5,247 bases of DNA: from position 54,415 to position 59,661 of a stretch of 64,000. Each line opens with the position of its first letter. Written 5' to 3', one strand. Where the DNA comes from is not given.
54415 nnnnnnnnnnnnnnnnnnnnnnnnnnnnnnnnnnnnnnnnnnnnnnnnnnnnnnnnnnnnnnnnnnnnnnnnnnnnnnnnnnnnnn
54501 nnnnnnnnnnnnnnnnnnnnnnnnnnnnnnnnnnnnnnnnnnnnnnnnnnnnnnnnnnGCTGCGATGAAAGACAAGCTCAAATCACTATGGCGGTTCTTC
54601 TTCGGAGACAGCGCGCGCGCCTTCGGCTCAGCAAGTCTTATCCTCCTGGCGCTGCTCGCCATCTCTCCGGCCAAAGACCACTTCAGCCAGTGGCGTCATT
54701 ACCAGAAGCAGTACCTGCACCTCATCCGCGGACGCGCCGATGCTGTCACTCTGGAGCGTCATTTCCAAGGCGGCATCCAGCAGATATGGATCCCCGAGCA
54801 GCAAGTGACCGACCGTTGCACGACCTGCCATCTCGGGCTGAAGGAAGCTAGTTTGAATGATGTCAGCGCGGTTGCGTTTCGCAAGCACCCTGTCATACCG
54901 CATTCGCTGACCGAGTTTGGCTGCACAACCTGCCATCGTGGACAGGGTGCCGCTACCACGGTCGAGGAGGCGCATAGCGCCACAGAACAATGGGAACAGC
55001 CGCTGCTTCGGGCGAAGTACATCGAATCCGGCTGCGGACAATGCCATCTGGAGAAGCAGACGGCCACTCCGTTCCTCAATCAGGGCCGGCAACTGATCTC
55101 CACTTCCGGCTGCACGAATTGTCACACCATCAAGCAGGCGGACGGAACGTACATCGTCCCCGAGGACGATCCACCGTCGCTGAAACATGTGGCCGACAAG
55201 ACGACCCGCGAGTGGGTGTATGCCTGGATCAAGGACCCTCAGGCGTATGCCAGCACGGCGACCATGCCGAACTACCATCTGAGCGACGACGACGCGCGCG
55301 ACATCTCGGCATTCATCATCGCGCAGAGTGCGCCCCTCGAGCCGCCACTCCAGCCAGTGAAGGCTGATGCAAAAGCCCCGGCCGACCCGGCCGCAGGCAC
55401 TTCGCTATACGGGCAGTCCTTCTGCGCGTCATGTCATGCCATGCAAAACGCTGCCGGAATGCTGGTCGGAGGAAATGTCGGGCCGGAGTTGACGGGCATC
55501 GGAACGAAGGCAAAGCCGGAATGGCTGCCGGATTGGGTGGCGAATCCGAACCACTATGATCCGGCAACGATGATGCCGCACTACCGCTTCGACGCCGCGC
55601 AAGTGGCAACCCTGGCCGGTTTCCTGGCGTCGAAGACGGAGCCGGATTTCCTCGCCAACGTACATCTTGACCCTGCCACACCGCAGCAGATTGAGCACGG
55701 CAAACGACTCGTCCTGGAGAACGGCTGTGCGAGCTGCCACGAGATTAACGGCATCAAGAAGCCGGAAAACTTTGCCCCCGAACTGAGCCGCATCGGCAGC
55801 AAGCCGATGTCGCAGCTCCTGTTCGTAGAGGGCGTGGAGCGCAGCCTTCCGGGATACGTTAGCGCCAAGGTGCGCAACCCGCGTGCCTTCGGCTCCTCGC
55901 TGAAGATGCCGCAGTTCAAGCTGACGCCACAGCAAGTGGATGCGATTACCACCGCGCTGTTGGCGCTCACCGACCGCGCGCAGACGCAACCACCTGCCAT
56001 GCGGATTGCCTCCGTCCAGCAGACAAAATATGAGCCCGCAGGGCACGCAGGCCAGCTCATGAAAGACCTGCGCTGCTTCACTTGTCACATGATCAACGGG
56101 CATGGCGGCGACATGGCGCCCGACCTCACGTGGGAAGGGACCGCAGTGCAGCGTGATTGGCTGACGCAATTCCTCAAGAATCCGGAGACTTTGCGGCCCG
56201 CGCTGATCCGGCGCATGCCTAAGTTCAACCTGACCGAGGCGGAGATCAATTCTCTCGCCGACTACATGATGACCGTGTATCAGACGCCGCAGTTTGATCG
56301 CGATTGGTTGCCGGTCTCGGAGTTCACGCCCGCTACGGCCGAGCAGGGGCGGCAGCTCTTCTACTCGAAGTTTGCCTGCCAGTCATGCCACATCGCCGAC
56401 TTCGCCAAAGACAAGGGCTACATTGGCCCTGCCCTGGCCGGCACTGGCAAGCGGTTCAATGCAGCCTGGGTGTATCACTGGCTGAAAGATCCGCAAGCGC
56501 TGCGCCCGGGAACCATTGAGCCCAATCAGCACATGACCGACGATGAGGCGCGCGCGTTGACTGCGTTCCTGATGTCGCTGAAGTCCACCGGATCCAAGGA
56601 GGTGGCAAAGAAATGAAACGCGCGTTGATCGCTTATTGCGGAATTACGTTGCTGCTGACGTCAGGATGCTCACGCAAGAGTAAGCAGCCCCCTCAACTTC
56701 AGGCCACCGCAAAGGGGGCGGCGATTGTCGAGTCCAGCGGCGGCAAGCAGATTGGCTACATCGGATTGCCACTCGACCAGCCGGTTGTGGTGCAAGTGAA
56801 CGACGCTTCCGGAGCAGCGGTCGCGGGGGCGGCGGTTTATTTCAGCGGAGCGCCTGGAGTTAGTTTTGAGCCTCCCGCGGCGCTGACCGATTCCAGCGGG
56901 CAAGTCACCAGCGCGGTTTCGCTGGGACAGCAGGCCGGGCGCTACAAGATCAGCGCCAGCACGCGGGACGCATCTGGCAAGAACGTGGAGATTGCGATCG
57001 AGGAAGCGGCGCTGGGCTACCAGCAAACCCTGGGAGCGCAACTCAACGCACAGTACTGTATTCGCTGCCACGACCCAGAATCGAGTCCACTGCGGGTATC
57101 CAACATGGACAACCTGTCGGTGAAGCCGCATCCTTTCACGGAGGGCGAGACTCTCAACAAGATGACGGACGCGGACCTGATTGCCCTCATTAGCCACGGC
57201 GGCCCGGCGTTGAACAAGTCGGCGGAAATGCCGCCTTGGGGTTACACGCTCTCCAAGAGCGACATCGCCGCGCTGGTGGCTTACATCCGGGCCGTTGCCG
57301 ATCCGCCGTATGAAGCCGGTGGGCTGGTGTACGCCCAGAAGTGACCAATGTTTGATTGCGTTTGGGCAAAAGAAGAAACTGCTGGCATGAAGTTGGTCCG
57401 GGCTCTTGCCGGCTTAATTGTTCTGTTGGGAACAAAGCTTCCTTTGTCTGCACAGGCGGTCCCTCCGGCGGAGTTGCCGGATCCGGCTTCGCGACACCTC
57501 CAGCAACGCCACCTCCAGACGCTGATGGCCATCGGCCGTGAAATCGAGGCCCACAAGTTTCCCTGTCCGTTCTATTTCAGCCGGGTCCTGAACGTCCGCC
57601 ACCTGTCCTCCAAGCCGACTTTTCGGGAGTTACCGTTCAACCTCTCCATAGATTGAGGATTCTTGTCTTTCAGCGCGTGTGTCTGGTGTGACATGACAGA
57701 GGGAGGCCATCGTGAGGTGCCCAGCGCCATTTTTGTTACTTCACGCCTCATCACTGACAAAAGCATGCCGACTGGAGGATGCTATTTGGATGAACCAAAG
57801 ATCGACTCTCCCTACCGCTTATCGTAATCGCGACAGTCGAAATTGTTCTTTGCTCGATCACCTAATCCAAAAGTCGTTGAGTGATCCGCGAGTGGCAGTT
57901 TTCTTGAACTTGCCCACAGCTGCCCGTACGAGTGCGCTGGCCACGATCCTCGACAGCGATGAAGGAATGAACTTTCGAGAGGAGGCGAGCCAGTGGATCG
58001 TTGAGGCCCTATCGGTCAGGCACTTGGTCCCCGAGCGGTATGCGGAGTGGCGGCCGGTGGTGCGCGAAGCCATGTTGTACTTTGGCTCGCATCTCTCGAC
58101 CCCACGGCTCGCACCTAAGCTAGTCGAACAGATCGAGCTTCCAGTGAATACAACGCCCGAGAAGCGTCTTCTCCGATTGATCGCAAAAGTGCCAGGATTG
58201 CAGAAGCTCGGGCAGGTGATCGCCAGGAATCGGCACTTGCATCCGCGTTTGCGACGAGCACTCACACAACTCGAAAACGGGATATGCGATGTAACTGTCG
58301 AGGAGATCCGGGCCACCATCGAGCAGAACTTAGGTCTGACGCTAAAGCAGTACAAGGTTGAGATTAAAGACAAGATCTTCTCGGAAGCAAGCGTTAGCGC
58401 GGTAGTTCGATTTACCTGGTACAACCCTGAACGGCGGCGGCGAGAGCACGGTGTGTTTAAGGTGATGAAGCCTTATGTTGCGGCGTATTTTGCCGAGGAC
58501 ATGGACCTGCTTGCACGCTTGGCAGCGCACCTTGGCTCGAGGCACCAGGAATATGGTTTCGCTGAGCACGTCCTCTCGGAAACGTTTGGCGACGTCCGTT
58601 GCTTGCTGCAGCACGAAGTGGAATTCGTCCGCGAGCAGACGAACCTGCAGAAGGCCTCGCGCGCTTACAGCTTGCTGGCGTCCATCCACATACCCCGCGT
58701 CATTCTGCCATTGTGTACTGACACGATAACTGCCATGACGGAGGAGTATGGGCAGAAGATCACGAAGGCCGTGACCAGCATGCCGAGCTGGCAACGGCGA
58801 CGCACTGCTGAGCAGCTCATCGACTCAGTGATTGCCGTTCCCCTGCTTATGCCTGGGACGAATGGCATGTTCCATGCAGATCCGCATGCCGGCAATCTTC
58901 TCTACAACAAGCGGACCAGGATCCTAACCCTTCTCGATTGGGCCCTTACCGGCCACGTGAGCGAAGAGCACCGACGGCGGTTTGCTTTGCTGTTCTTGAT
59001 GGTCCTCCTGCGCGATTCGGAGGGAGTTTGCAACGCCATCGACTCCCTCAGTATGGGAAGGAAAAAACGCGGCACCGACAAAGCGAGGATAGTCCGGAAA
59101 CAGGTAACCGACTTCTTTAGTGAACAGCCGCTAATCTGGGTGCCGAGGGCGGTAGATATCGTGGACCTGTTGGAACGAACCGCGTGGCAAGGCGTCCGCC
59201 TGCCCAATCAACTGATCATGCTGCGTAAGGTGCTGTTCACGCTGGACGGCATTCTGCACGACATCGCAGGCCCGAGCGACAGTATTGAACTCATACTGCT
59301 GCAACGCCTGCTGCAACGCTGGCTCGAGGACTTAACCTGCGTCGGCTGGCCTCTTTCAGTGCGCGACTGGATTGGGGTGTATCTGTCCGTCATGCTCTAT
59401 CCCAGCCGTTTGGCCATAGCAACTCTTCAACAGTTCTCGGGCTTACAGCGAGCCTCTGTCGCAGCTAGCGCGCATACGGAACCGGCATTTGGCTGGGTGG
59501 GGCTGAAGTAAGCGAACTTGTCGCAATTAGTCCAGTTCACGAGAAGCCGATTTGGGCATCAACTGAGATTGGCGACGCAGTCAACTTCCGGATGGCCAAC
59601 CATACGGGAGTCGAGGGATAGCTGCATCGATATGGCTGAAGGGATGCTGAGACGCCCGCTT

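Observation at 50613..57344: Rieske/cytochrome b operon carrying a cytoplasmic GltD-like NAD(P)H-FAD-FeS subunit plus octahaem and monohaem cytochromes c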

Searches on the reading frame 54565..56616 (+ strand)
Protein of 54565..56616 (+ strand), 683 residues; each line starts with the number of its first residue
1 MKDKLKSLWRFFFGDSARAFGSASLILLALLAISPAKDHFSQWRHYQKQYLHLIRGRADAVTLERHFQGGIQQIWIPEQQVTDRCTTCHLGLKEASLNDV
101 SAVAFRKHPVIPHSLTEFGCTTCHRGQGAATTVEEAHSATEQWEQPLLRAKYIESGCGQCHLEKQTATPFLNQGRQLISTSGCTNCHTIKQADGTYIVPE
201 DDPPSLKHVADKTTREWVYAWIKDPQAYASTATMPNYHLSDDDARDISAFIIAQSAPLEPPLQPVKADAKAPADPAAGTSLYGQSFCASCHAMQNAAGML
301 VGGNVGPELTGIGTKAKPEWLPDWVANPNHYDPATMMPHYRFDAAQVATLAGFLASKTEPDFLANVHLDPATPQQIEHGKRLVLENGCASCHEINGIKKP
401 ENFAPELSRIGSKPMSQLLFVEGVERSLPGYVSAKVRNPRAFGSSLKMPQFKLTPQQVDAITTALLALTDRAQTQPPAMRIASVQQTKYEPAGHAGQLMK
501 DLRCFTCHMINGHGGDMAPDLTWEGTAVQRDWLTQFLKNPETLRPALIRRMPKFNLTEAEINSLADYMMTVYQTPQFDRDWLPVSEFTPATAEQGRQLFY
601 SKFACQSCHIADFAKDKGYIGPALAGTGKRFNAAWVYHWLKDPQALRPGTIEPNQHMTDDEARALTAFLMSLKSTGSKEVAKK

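Call 3: search_protein_families(library=pfam, proteins=[window:54565-56616:+], max_evalue=0.01)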
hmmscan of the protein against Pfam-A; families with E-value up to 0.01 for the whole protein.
window:54565-56616:+ (683 aa): 8 families
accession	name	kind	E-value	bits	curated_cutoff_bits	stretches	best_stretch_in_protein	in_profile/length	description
PF00034.26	Cytochrom_C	-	3.6e-41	140.8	21.3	5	377-462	2-83/90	Cytochrome c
PF13442.11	Cytochrome_CBB3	-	3e-30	104.8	27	4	503-568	13-68/68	Cytochrome C oxidase, cbb3-type, subunit III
PF02433.20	FixO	-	1.7e-15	57.6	29.6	1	305-346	102-143/219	Cytochrome C oxidase, mono-heme subunit/FixO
PF14522.11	Cytochrome_C7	-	6e-10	39.2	24.8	1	116-188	12-67/67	Cytochrome c7 and related cytochrome c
PF22113.1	Mtrc-MtrF_II-IV_dom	-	3.5e-07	30.3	30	1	78-165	77-167/176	Outer membrane cytochrome MtrC/MtrF-like, domains II/IV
PF14537.11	Cytochrom_c3_2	-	4.7e-07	30.6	25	0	84-187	8-78/79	Cytochrome c3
PF09699.15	Paired_CXXCH_1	-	3.6e-05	23.8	20.6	0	154-189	5-38/41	Doubled CXXCH motif (Paired_CXXCH_1)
PF03892.19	NapB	-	0.0022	18.5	25.1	0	108-171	48-121/127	Nitrate reductase cytochrome c-type subunit (NapB)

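Call 6: search_protein_families(library=ncbifam, proteins=[window:54565-56616:+], max_evalue=0.001)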
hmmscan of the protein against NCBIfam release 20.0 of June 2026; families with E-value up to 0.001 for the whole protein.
window:54565-56616:+ (683 aa): 17 families
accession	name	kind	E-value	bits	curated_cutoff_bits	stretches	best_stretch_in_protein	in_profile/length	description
TIGR04485.1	thiosulf_SoxX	equivalog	1.3e-43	147.5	61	5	286-347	4-68/78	sulfur oxidation c-type cytochrome SoxX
NF040971.1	cytc_ExtS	equivalog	2e-23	83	100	2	112-350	34-258/262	selenite/tellurite reduction operon c-type cytochrome lipoprotein ExtS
TIGR02603.1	CxxCH_TIGR02603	domain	3e-21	75.8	68.15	2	273-356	1-77/134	putative heme-binding domain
NF050122.1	bc1_QcrC_actin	exception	1.2e-20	73.9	200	2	166-313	36-173/253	cytochrome bc1 complex diheme cytochrome c subunit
NF045774.1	cytochro_C551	exception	8.8e-20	70.7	118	0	274-357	38-109/110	cytochrome c551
NF045773.1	cytochro_C550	exception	1.3e-18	67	125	0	282-355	55-117/118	cytochrome c550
TIGR00782.1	ccoP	equivalog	2.4e-13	50.1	179.95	1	494-613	108-222/285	cytochrome-c oxidase, cbb3-type subunit III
TIGR00781.1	ccoO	equivalog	2.9e-11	43.5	200.65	0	304-347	101-144/232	cytochrome-c oxidase, cbb3-type subunit II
NF011055.0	PRK14487.1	subfamily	1.1e-10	41.3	218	0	204-241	110-147/212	cbb3-type cytochrome c oxidase subunit II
NF011053.0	PRK14485.1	subfamily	5.8e-10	38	1080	0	150-246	544-635/716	putative bifunctional cbb3-type cytochrome c oxidase subunit I/II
TIGR04494.1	c550_PedF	equivalog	2.1e-09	37.4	122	0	452-542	19-101/133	cytochrome c-550 PedF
NF011054.0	PRK14486.1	equivalog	5.3e-09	36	447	0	305-344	103-142/294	putative bifunctional cbb3-type cytochrome c oxidase subunit II/cytochrome c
TIGR03508.1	decahem_SO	subfamily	1.7e-07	30.9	192.2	1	83-188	3-197/258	DmsE family decaheme c-type cytochrome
TIGR03153.1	cytochr_NrfH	equivalog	1.9e-06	27.9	134.2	0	77-125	97-134/138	cytochrome c nitrite reductase small subunit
NF052248.1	SorU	equivalog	7.2e-06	26.2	100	0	595-625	1-33/72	SorU family sulfite dehydrogenase c-type cytochrome subunit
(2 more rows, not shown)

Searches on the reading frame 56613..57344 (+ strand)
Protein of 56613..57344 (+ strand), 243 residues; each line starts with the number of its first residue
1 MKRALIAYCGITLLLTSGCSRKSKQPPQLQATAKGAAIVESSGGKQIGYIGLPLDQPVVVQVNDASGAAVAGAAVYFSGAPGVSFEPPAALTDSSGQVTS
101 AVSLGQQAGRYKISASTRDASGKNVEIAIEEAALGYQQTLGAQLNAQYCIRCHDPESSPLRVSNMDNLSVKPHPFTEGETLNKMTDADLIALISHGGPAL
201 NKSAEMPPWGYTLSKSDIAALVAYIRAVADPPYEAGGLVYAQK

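Call 3: search_protein_families(library=pfam, proteins=[window:56613-57344:+], max_evalue=0.01)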
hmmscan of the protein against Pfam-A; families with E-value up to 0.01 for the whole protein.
window:56613-57344:+ (243 aa): 3 families
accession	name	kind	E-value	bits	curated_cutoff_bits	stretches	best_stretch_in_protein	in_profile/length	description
PF02369.22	Big_1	-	5e-09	36.6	34.9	1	58-127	21-90/93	Bacterial Ig-like domain (group 1)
PF13442.11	Cytochrome_CBB3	-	1.1e-08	35.7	27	1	140-225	5-68/68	Cytochrome C oxidase, cbb3-type, subunit III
PF00034.26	Cytochrom_C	-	0.0005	21.8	21.3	1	140-227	3-88/90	Cytochrome c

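Call 6: search_protein_families(library=ncbifam, proteins=[window:56613-57344:+], max_evalue=0.001)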
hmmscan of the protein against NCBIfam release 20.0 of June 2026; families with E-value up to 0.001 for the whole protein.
window:56613-57344:+ (243 aa): 2 families
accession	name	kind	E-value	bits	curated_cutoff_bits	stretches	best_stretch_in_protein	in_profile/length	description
TIGR00782.1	ccoP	equivalog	0.00018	20.9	179.95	1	124-229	93-193/285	cytochrome-c oxidase, cbb3-type subunit III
NF011054.0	PRK14486.1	equivalog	0.00082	19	447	0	103-228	185-290/294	putative bifunctional cbb3-type cytochrome c oxidase subunit II/cytochrome c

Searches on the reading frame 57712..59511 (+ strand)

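Call 3: search_protein_families(library=pfam, proteins=[window:57712-59511:+], max_evalue=0.01)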
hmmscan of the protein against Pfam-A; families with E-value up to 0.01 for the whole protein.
window:57712-59511:+ (599 aa): 2 families
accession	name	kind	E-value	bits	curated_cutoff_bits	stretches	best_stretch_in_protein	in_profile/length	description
PF03109.22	ABC1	-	1.9e-26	93.2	22.9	1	187-441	2-242/244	ABC1 atypical kinase-like domain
PF01636.29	APH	-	0.0001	22.6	23.2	1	367-413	148-197/239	Phosphotransferase enzyme family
